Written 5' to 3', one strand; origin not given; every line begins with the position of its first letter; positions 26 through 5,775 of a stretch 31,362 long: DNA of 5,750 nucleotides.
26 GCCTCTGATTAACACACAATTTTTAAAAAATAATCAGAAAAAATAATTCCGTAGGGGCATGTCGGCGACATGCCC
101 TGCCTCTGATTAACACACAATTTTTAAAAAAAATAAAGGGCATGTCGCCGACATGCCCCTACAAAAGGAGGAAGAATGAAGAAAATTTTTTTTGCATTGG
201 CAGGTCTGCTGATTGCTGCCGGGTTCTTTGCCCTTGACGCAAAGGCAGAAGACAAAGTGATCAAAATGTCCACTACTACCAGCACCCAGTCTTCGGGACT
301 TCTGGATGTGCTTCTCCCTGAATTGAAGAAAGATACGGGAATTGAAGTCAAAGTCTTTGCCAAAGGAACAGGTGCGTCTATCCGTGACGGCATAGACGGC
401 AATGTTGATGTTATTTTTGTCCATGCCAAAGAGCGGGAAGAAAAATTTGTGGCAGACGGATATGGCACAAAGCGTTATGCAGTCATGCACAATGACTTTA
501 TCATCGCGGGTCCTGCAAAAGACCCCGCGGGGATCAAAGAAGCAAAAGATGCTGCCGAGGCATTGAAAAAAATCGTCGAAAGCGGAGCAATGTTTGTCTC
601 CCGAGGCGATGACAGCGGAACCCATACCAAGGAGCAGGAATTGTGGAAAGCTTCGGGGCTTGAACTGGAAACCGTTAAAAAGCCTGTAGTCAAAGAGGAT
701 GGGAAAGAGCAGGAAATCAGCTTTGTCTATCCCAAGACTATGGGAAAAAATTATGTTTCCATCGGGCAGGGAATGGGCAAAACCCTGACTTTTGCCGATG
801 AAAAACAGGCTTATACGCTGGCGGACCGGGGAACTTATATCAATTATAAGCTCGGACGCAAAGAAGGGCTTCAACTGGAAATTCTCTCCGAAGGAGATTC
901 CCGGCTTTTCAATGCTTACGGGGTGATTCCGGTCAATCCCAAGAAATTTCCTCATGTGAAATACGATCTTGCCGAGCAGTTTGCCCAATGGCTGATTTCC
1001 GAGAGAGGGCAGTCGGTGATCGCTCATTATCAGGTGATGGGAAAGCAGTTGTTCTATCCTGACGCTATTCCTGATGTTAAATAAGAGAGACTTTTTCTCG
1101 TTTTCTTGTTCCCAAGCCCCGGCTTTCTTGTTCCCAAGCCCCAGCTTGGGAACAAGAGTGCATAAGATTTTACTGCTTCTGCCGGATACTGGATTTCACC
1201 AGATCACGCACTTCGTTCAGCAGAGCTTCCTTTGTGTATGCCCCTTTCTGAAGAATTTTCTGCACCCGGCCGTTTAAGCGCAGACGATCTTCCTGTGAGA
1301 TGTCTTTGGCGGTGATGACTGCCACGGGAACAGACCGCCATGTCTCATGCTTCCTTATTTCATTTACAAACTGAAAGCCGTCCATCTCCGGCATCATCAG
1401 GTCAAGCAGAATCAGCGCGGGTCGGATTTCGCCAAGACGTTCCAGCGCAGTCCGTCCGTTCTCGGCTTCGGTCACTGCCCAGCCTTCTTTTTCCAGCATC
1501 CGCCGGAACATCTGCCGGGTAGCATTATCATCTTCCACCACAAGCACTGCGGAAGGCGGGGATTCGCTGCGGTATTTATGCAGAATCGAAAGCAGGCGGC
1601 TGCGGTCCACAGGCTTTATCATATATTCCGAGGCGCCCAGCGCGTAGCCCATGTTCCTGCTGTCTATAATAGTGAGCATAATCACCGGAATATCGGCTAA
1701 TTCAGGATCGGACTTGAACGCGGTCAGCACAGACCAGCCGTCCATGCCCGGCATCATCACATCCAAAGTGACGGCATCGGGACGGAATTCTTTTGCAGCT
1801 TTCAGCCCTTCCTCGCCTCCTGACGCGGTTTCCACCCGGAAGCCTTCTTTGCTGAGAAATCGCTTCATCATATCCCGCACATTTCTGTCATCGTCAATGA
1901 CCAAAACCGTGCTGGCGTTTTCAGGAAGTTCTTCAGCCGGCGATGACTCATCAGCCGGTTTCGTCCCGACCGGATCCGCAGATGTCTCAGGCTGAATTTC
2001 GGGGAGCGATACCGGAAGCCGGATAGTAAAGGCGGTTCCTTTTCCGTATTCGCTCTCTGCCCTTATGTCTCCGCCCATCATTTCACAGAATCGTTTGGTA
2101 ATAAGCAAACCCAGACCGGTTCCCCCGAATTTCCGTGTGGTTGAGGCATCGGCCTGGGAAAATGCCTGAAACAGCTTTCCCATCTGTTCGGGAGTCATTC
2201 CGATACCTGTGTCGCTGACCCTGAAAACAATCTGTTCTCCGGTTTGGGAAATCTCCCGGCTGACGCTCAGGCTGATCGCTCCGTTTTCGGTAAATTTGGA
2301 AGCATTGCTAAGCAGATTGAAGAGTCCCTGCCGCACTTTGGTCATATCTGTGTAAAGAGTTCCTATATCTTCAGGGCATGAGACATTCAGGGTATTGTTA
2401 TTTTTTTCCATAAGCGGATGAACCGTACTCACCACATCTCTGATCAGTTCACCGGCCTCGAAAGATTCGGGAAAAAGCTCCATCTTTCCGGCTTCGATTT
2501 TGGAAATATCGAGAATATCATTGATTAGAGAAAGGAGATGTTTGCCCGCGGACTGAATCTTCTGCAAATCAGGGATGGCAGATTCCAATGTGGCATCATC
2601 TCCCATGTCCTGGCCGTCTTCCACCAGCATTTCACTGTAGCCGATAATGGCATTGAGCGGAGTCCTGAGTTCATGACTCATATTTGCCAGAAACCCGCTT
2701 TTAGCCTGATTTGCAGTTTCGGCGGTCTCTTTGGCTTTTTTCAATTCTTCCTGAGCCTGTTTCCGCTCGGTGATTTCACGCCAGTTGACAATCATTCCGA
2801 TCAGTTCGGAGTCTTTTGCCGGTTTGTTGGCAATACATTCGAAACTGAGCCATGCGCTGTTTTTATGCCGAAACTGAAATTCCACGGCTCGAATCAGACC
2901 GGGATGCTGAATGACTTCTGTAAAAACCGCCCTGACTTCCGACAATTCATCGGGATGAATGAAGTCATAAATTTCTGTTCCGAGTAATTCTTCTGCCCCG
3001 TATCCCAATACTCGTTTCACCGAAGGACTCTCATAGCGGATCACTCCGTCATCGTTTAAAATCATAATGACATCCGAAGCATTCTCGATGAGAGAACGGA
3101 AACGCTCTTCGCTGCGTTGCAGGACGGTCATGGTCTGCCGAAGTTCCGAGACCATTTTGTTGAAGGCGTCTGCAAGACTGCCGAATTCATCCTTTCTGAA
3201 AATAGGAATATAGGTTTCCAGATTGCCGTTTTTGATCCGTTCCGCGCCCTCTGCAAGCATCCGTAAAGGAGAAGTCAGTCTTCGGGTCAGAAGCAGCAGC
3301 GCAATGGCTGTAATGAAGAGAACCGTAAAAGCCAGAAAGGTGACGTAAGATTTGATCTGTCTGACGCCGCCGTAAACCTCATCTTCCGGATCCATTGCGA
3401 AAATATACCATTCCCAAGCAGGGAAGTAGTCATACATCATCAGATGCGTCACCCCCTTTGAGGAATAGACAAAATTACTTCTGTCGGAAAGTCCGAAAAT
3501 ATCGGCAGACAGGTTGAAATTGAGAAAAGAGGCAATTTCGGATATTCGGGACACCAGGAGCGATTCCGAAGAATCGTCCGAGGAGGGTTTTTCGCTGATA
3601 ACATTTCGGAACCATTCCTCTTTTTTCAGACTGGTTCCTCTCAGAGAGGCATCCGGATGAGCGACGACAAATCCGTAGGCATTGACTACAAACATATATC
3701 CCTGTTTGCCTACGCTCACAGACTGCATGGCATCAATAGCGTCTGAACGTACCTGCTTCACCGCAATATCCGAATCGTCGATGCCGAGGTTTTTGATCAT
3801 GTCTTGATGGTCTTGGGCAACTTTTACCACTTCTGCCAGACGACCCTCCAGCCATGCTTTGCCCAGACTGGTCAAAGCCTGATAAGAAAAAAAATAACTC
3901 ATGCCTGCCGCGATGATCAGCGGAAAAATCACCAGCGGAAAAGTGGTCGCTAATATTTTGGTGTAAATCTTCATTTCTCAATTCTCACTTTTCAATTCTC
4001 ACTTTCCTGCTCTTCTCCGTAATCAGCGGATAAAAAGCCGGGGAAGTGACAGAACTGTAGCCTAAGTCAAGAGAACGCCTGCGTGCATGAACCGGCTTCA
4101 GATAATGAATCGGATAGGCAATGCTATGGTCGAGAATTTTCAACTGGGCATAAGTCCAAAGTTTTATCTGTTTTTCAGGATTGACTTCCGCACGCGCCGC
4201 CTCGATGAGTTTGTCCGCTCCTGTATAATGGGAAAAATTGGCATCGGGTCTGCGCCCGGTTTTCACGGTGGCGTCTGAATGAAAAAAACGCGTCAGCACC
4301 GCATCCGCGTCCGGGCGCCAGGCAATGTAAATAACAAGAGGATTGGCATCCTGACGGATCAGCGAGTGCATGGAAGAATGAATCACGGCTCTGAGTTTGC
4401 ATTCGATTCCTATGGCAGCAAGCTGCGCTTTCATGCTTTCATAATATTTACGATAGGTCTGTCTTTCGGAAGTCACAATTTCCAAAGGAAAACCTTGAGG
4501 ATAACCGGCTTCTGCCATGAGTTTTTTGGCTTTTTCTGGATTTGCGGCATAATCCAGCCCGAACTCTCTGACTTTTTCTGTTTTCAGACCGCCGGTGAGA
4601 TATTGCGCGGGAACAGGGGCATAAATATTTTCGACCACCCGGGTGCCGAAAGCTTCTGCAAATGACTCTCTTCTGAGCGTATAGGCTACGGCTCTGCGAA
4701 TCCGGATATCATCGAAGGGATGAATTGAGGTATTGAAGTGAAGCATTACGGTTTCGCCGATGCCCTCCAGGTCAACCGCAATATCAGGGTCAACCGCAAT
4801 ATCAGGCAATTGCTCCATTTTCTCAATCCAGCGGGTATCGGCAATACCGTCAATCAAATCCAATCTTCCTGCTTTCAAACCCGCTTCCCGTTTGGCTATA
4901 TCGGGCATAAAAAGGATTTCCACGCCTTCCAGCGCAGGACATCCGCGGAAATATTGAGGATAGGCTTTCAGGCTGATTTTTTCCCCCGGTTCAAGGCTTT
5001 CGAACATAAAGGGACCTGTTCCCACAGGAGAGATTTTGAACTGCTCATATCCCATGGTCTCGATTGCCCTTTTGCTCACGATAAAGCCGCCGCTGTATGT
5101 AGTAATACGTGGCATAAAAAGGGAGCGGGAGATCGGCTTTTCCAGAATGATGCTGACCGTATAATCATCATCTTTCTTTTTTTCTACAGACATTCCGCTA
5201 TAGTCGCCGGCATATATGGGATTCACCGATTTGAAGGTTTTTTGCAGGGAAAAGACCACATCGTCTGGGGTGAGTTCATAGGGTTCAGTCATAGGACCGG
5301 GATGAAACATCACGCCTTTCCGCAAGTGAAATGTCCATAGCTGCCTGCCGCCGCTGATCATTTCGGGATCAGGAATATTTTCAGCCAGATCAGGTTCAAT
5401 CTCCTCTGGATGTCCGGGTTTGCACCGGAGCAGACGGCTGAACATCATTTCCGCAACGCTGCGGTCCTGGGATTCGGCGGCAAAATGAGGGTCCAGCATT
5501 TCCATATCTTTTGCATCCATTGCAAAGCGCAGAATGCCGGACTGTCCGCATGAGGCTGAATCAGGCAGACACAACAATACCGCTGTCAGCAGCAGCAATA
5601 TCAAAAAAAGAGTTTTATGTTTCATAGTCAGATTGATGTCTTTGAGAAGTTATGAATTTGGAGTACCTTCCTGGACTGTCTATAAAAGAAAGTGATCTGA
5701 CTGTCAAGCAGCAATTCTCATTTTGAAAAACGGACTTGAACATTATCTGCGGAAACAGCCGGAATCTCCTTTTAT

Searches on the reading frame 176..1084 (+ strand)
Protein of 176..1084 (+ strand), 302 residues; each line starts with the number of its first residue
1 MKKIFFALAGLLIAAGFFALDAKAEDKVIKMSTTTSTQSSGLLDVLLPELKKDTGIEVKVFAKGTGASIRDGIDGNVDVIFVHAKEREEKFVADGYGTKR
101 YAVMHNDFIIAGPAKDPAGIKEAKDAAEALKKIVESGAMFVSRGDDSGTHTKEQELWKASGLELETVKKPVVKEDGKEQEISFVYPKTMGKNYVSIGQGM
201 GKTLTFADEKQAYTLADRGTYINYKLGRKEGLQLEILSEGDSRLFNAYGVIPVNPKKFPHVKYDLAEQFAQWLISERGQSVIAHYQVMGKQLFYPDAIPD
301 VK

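Call 10: search_protein_families(library=pfam, proteins=[window:176-1084:+], max_evalue=0.001)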
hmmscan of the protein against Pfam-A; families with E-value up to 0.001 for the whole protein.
window:176-1084:+ (302 aa): 2 families
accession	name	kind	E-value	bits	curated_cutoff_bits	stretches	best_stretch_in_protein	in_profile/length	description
PF12849.12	PBP_like_2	-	9.4e-46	157.2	27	1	23-276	3-266/267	PBP superfamily domain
PF13531.11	SBP_bac_11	-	3e-09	37.4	25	1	42-285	12-224/227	Bacterial extracellular solute-binding protein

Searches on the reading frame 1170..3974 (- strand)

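Call 10: search_protein_families(library=pfam, proteins=[window:1170-3974:-], max_evalue=0.001)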
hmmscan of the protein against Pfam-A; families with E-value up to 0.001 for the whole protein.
window:1170-3974:- (934 aa): 13 families
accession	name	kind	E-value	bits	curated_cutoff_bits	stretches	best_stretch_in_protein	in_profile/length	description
PF00072.30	Response_reg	-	2.6e-46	156.8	30.2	2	690-798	1-110/111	Response regulator receiver domain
PF02518.31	HATPase_c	-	2e-28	99.5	26.4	1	543-655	2-109/111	Histidine kinase-, DNA gyrase B-, and HSP90-like ATPase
PF00512.31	HisKA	-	1.9e-20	73.1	26.9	1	424-496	1-66/66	His Kinase A (phospho-acceptor) domain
PF00672.30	HAMP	-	2.6e-14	53.7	25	1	228-280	1-53/53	HAMP domain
PF08447.18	PAS_3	-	2.5e-12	47.4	25.6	1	316-384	5-74/89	PAS fold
PF00989.32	PAS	-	4.6e-12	46.4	22.6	1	290-370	1-81/113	PAS fold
PF13426.13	PAS_9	-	1.4e-09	38.6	27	1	301-403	2-103/103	PAS domain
PF17201.10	Cache_3-Cache_2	-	2.4e-08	34.1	27.7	1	79-208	191-297/299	Cache 3/Cache 2 fusion domain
PF08448.16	PAS_4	-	1e-06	29.4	23.1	1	297-406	2-110/110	PAS fold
PF14598.12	PAS_11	-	7.4e-06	26.3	25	1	318-381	20-82/109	PAS domain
PF08269.17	dCache_2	-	1.4e-05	24.8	26.5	1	48-119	56-123/298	Cache domain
PF13188.13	PAS_8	-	1.5e-05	25.1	21.8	1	290-350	1-60/65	PAS domain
PF17200.10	sCache_2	-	2.6e-05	24.6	25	0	39-118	6-82/155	Single Cache domain 2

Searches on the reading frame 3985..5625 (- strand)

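Call 10: search_protein_families(library=pfam, proteins=[window:3985-5625:-], max_evalue=0.001)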
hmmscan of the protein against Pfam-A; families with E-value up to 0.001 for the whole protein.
window:3985-5625:- (546 aa): 1 family
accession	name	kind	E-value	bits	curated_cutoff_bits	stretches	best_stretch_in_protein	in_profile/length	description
PF00496.27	SBP_bac_5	-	2.2e-59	201.9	32.4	1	75-451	1-364/368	Bacterial extracellular solute-binding proteins, family 5 Middle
